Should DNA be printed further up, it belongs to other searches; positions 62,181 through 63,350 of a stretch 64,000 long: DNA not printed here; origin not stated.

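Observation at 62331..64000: Translationally coupled pair on the island: Gly/Ala-zipper membrane protein plus helix-rich partner with no recognisable family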

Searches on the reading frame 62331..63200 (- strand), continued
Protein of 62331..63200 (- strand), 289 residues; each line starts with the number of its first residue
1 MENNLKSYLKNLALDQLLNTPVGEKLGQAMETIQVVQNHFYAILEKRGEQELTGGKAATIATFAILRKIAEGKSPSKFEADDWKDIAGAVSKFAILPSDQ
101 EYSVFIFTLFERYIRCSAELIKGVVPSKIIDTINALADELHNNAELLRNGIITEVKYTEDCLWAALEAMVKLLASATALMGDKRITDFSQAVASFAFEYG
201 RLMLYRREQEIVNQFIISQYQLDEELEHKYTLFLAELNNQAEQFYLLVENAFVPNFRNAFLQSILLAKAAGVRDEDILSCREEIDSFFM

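Call 40: predict_structure(alignment_id=A1)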
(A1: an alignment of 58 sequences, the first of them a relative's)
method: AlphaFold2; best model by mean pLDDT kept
length: 341 residues; sequences in the alignment: 58
mean_pLDDT: 75.4   pTM: 0.67
mean pLDDT of the five models: 75.4, 71.9, 70.4, 69.2, 68.9
residues with pLDDT >= 90: 124; 70-90: 100; 50-70: 55; < 50: 62
segments of 3 or more residues with pLDDT < 50: 1-6, 191-240
pLDDT, mean of each block of 10 residues (from residue 1): 46 65 71 72 72 70 85 86 94 98 98 98 97 91 80 57 65 83 54 38 37 34 34 36 71 86 89 96 98 99 98 98 97 75 43
secondary structure, 60 per line:
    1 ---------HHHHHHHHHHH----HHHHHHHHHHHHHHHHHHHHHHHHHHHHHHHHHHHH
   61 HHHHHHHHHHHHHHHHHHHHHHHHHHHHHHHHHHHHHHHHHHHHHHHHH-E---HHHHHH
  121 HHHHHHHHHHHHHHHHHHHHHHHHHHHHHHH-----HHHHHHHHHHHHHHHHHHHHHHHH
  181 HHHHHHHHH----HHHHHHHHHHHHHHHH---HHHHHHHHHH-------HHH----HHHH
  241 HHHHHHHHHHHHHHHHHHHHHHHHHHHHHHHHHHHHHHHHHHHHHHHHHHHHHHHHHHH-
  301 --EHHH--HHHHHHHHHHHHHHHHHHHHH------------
elements in order: H10-20 H25-109 H115-151 H157-189 H194-209 H213-222 H237-299 H309-329

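Call 43: fold_search(model_id=the predicted structure, library=pdb)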
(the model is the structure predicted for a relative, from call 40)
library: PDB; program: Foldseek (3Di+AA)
matches with E <= 10: 349; with E <= 0.001: 0
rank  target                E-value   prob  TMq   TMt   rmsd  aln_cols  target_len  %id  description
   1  2wcd_A                1.8e-02  0.98  0.29  0.34  23.1       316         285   12  Crystal structure of the assembled cytolysin A pore (released 2009-05-05)
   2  9cpc_3F               5.8e-02  0.54  0.21  0.18  37.2       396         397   12  Atomic model of porcine brain ventricles cilia doublet microtubule (48-nm periodicity) (released 2024-10-23)
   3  6mrt_A                7.3e-02  0.84  0.28  0.32  24.8       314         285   12  12-meric ClyA pore complex (released 2019-05-15)
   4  8iyj_A2               8.5e-02  0.41  0.20  0.18  38.2       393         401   12  Cryo-EM structure of the 48-nm repeat doublet microtubule from mouse sperm (released 2023-07-05)
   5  8otz_Cm               1.2e-01  0.28  0.17  0.15  37.5       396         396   12  48-nm repeat of the native axonemal doublet microtubule from bovine sperm (released 2023-11-22)
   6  7jh5_B                1.2e-01  0.60  0.22  0.25  21.9       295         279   14  Co-LOCKR: de novo designed protein switch (released 2020-09-02)
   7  7ung_A1               1.4e-01  0.41  0.22  0.20  35.5       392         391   10  48-nm repeat of the human respiratory doublet microtubule (released 2022-10-05)
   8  7rro_A1               1.4e-01  0.28  0.18  0.16  37.0       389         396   11  Structure of the 48-nm repeat doublet microtubule from bovine tracheal cilia (released 2021-10-27)
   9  9fqr_E4               1.4e-01  0.38  0.22  0.19  35.7       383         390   11  96-nm repeat of axonemal doublet microtubules from bovine sperm (released 2025-03-26)
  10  8to0_BJ               1.5e-01  0.33  0.20  0.17  36.5       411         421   11  48-nm repeating structure of doublets from mouse sperm flagella (released 2023-11-01)
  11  8otz_Cn               1.5e-01  0.25  0.17  0.15  37.5       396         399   12  48-nm repeat of the native axonemal doublet microtubule from bovine sperm (released 2023-11-22)
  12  7ung_A3               1.6e-01  0.25  0.17  0.18  28.3       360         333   12  48-nm repeat of the human respiratory doublet microtubule (released 2022-10-05)
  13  9cpc_3H               1.7e-01  0.41  0.20  0.22  22.4       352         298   12  Atomic model of porcine brain ventricles cilia doublet microtubule (48-nm periodicity) (released 2024-10-23)
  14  7cbc_B                1.7e-01  0.41  0.20  0.21  22.3       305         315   16  Crystal structure of a de novo designed switch protein caging a hemagglutinin binder (released 2020-12-23)
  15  8iyj_C1               1.8e-01  0.30  0.20  0.17  37.5       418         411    9  Cryo-EM structure of the 48-nm repeat doublet microtubule from mouse sperm (released 2023-07-05)
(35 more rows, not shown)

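Call 49: search_protein_families(library=pfam, alignment_id=A3, max_evalue=0.00001)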
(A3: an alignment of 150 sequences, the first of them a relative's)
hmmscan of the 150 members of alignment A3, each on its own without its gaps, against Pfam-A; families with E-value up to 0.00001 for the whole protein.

A. member 1, L009:6691-7122:+ (144 aa): 1 family
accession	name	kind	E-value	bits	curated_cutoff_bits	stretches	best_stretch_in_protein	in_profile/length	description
PF12910.14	PHD_like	-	1.1e-28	100.5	27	1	5-130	3-132/141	Antitoxin of toxin-antitoxin, RelE / RelB, TA system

B. families by the number of members that match (of 150 scanned): 124 families (the first 25 are shown)
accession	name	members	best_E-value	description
PF14014.11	DUF4230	5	8.5e-28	Protein of unknown function (DUF4230)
PF20234.3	DUF6591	4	5.1e-30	Family of unknown function (DUF6591)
PF13411.12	MerR_1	3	8.8e-17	MerR HTH family regulatory protein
PF00376.29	MerR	3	1.1e-14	MerR family regulatory protein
PF06250.17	YhcG_C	2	5.6e-57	YhcG PDDEXK nuclease domain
PF01661.27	Macro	2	1.2e-46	Macro domain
PF17761.7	DUF1016_N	2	1.5e-40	DUF1016 N-terminal domain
PF04851.21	ResIII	2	1.2e-38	Type III restriction enzyme, res subunit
PF00270.35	DEAD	2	2.6e-25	DEAD/DEAH box helicase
PF00929.31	RNase_T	2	3.3e-25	Exonuclease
PF02627.25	CMD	2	1.3e-22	Carboxymuconolactone decarboxylase family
PF12706.13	Lactamase_B_2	2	1.3e-21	Beta-lactamase superfamily domain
PF00271.37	Helicase_C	2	7.6e-21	Helicase conserved C-terminal domain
PF13749.12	HATPase_c_4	2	3.2e-20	Putative ATP-dependent DNA helicase recG C-terminal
PF01381.28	HTH_3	2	1.1e-17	Helix-turn-helix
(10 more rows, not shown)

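Call 50: search_protein_families(library=padloc, alignment_id=A3, max_evalue=1e-10)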
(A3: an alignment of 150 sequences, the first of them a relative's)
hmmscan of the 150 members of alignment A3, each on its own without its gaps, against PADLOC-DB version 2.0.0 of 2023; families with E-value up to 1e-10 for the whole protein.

A. member 1, L009:6691-7122:+ (144 aa): 0 families

B. families by the number of members that match (of 150 scanned): 129 families (the first 25 are shown)
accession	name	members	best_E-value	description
PDLC04810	PDC-S02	2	4.3e-133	-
PDLC04795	PDC-S02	2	2.6e-127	-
PDLC04831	PDC-S02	2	9.4e-117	-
PDLC04807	PDC-S02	2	1.3e-102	-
PDLC04803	PDC-S02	2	9.6e-82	-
PDLC04827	PDC-S02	2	2.1e-79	-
PDLC04826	PDC-S02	2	6.3e-78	-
PDLC04820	PDC-S02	2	5.3e-66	-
PDLC04813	PDC-S02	2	1.1e-61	-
PDLC04822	PDC-S02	2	1.8e-59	-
PDLC04812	PDC-S02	2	2.7e-49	-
PDLC04134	mad2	2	3.2e-45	mads_2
PDLC04811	PDC-S02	2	1.7e-41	-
PDLC04800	PDC-S02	2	1.9e-41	-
PDLC04802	PDC-S02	2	1e-40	-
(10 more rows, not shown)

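Call 55: search_solved_structures(query=A5, max_evalue=10, show_alignments=2)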
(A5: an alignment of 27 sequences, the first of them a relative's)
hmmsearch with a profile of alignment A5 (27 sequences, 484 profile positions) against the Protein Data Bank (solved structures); distinct sequences matched with E-value up to 10: 4.
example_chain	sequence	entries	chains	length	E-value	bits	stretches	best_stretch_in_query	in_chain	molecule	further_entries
28lu_y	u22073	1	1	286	0.15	13.9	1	10-90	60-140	Sigma 54 modulation/S30EA ribosomal protein C-terminal domain-containing protein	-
5lef_C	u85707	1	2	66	0.76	11.5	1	393-445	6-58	Kinesin-like protein KIF20A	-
1ysm_A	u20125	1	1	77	0.82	11.4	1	198-262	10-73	Calcyclin-binding protein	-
6yip_A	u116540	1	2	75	1.3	10.7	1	394-450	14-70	Kinesin-like protein KIF20A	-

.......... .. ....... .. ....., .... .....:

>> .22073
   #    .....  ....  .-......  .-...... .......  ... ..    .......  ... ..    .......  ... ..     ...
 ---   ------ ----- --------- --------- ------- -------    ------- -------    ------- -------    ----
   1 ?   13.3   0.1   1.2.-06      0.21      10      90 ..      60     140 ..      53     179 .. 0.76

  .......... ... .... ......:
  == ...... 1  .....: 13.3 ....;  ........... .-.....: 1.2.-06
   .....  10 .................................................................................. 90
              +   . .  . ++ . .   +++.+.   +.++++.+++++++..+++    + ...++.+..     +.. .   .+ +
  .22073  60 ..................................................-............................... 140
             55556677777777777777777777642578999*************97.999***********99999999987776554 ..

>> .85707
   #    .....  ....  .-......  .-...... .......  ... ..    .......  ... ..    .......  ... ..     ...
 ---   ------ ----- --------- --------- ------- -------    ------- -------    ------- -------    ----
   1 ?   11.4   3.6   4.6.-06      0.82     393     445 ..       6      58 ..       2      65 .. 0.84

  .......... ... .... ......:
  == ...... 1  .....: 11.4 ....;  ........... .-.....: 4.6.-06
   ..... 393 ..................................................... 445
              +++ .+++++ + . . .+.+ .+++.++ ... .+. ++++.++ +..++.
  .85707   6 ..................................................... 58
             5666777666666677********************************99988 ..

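Call 56: search_solved_structures(query=A1, max_evalue=10)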
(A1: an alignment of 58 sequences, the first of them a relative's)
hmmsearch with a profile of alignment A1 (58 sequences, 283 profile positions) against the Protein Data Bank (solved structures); distinct sequences matched with E-value up to 10: 94 (the best 60 are shown).
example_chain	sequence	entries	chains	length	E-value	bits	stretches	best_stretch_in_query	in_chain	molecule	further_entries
7saf_A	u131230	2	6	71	0.019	17.5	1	25-88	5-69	General control transcription factor GCN4/M protein chimera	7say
9vbs_A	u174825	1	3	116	0.11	15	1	9-62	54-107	Isoform a of Allophagy receptor allo-1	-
6h9l_A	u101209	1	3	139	0.13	14.8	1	185-270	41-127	Uncharacterized protein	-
2p22_C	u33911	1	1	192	0.15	14.6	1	14-92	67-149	Protein SRN2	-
6kos_A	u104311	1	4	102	0.17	14.4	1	42-80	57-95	SUWA (Super WA20)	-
6q2d_C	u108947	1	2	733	0.17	14.4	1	36-91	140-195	Elongation factor 2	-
6sfx_A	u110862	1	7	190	0.21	14.1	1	181-271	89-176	ATP-dependent Clp protease proteolytic subunit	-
5zhy_A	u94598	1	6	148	0.22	14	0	18-239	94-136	Spike glycoprotein, Spike glycoprotein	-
21ag_R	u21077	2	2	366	0.27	13.7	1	26-110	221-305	5-hydroxytryptamine receptor 1F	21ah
7exd_R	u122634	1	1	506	0.3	13.5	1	26-110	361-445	Soluble cytochrome b562,5-hydroxytryptamine receptor 1F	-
4jcq_A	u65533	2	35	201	0.33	13.4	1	182-271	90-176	ATP-dependent Clp protease proteolytic subunit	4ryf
1xou_B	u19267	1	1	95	0.41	13.1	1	185-267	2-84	Z5138 gene product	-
4jcr_A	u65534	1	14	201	0.43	13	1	182-271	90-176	ATP-dependent Clp protease proteolytic subunit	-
2lhk_A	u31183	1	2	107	0.47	12.9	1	185-274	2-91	L0052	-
1r05_A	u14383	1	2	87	0.54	12.7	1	11-80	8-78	Max protein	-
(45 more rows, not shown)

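Call 62: predict_structure(alignment_id=A4)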
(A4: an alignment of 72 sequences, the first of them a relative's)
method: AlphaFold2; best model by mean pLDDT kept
length: 289 residues; sequences in the alignment: 72
mean_pLDDT: 71.5   pTM: 0.50
mean pLDDT of the five models: 71.5, 61.3, 58.6, 58.0, 51.6
residues with pLDDT >= 90: 22; 70-90: 147; 50-70: 94; < 50: 26
segments of 3 or more residues with pLDDT < 50: 1-12, 49-52
pLDDT, mean of each block of 10 residues (from residue 1): 38 53 53 53 50 60 68 73 72 66 83 87 85 94 92 82 84 78 73 68 63 71 81 87 74 68 76 76 66
secondary structure, 60 per line:
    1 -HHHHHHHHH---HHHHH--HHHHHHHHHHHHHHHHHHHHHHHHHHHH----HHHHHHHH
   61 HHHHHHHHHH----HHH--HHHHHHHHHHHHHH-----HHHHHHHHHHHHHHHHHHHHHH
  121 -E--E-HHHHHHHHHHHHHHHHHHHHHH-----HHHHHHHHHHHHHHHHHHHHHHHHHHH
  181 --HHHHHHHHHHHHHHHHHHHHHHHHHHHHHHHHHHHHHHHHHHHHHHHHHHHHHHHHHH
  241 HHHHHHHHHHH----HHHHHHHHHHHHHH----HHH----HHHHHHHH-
elements in order: H2-10 H14-18 H21-48 H53-70 H80-93 H99-120 H127-148 H154-180 H183-251 H256-269 H281-288

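Call 65: search_dna_similar(query=P0001, collection=phages, mode=protein, max_evalue=0.001, max_rows=20)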
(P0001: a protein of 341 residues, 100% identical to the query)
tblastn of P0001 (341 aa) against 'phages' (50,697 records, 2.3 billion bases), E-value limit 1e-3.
Records with a match: 1; places in all: 1; records where one place covers at least 80% of the query: 0.
Best place of each record, by identity: <60% 1.
By first word of the organism name: phage 1.
By host as written in the record: - 1.
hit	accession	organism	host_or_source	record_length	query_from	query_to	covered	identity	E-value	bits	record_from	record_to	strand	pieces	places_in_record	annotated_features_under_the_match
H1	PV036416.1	phage NatCom_3357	human feces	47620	226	320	28%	33.7%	1e-5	53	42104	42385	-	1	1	hypothetical protein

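Call 66: search_dna_similar(query=P0001, collection=plasmids, mode=protein, max_evalue=0.001, max_rows=25)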
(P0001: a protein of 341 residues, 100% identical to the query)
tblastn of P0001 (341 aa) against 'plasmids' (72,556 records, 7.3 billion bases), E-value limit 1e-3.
Records with a match: 8; places in all: 8; records where one place covers at least 80% of the query: 0.
Best place of each record, by identity: <60% 8.
By first word of the organism name: Lactococcus 4; Lactiplantibacillus 2; Rhodococcus 1; Curtobacterium 1.
By predicted mobility (MOB-suite, as given by PLSDB): mobilizable 5; non-mobilizable 2; conjugative 1.
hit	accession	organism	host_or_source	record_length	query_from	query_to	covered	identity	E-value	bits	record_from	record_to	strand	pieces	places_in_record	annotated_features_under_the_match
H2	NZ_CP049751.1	Rhodococcus fascians A21d2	Oenothera speciosa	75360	69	333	78%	55.5%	1e-35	144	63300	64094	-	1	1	hypothetical protein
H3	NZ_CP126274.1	Curtobacterium sp. MCBD17_040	-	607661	66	336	79%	53.9%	1e-36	147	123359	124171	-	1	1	hypothetical protein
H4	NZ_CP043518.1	Lactococcus lactis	Cell culture,Laboratory isolate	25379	69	331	77%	42.3%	1e-5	55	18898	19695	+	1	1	hypothetical protein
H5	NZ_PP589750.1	Lactococcus sp.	Bacterial culture,Dairy environment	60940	69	331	77%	42.3%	1e-5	55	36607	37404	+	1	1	hypothetical protein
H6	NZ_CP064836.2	Lactococcus lactis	Whole organism,Dairy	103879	69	331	77%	42.3%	1e-5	55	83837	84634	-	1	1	hypothetical protein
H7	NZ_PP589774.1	Lactococcus sp.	Bacterial culture,Dairy environment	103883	69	331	77%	42.3%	1e-5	55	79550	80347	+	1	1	hypothetical protein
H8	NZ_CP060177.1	Lactiplantibacillus plantarum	pure culture,Sour porridge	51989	226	329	30%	30.6%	5e-4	50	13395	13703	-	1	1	hypothetical protein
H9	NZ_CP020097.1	Lactiplantibacillus plantarum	-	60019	226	329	30%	30.6%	5e-4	50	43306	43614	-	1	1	hypothetical protein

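Call 67: get_annotated_region(hit=H4, flank=8000)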
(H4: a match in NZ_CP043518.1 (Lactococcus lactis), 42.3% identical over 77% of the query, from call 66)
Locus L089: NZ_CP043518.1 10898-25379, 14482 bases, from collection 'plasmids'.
description: Lactococcus lactis subsp. lactis bv. diacetylactis strain SD96 plasmid pSD96_06, complete sequence
organism: Lactococcus lactis (NCBI taxid 44688)
taxonomy: Bacteria; Bacillota; Bacilli; Lactobacillales; Streptococcaceae; Lactococcus; Lactococcus lactis
host: -; source: Cell culture,Laboratory isolate; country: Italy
typing (MOB-suite, as given by PLSDB): mobilizable; replicon rep_cluster_799; relaxase MOB_Unknown
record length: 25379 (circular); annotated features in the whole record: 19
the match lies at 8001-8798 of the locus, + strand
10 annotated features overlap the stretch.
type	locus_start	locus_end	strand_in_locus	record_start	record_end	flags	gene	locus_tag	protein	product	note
CDS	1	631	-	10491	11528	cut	-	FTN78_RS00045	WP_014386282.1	PTS sugar transporter subunit IIC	-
CDS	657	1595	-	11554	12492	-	-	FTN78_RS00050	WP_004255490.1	2-dehydropantoate 2-reductase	GO:0015940 - pantothenate biosynthetic process [Evidence IEA]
CDS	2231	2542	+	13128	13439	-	-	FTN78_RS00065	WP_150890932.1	hypothetical protein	-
CDS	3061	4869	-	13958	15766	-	-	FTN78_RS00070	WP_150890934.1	DUF262 domain-containing protein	-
CDS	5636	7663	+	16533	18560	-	-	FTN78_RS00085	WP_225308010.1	dynamin family protein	-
CDS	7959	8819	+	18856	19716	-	-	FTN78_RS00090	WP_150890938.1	hypothetical protein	-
CDS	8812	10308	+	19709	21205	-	-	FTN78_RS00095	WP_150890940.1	hypothetical protein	-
CDS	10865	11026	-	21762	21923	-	-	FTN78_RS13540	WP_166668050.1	hypothetical protein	-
CDS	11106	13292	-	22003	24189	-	-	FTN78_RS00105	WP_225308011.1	dynamin family protein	-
CDS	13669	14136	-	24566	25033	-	-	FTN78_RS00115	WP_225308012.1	DUF4230 domain-containing protein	-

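Call 68: fold_search(model_id=the predicted structure, library=pdb)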
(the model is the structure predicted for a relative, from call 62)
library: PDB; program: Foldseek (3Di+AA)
matches with E <= 10: 315; with E <= 0.001: 0
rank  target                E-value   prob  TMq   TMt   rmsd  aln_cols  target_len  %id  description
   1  2q13                  2.2e-01  0.16  0.13  0.11  29.9       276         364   13  Crystal structure of BAR-PH domain of APPL1 (released 2007-08-14)
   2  8jvi_B                3.1e-01  0.16  0.13  0.07  23.8       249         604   15  Structure of human TRPV4 with antagonist A2 (released 2024-05-08)
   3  2z0o                  3.6e-01  0.14  0.13  0.11  29.6       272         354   13  Crystal structure of APPL1-BAR-PH domain (released 2008-05-13)
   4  8e55_A                5.9e-01  0.41  0.23  0.31  18.1       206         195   13  Design of Diverse Asymmetric Pockets in de novo Homo-oligomeric Proteins (released 2023-01-25)
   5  3dyu_A                6.5e-01  0.09  0.11  0.11  27.8       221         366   13  Crystal structure of Snx9PX-BAR (230-595), H32 (released 2008-09-16)
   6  5lm2_A                7.2e-01  0.08  0.13  0.12  39.5       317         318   14  Crystal Structure of HD-PTP phosphatase (released 2016-11-30)
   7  9lm9_B                8.4e-01  0.20  0.18  0.15  23.9       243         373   17  Crystal structure of bvFP-Pfr21 (released 2026-01-28)
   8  9div_F                8.4e-01  0.16  0.14  0.27  15.7       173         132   17  The crystal structure of de novo designed ChuA binding protein C8 (released 2025-05-21)
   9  6n4n_C                1.0e+00  0.60  0.27  0.39  13.2       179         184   12  Crystal structure of the designed protein DNCR2/danoprevir/NS3a complex (released 2019-09-11)
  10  6xi6                  1.0e+00  0.33  0.24  0.25  18.2       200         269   16  Hierarchical design of multi-scale protein complexes by combinatorial assembly of oligomeric helical bundle and repeat p (released 2021-06-02)
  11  9ddm_E                1.0e+00  0.10  0.13  0.16  26.4       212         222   12  E. coli TolAQR conformation I (released 2025-07-09)
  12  8f6r_A                1.1e+00  0.77  0.29  0.37   8.0       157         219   12  CryoEM structure of designed modular protein oligomer C6-79 (released 2023-11-29)
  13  9drl_A                1.1e+00  0.33  0.24  0.16  17.5       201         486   18  Cryo-EM structure of the T33-549 tetrahedral cage (released 2025-08-06)
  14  6sgw_B                1.2e+00  0.41  0.30  0.22  12.7       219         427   13  Structure of the ESX-3 core complex (released 2019-10-09)
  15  2v0o_B                1.2e+00  0.23  0.25  0.27  34.7       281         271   14  FCHO2 F-BAR domain (released 2007-06-26)
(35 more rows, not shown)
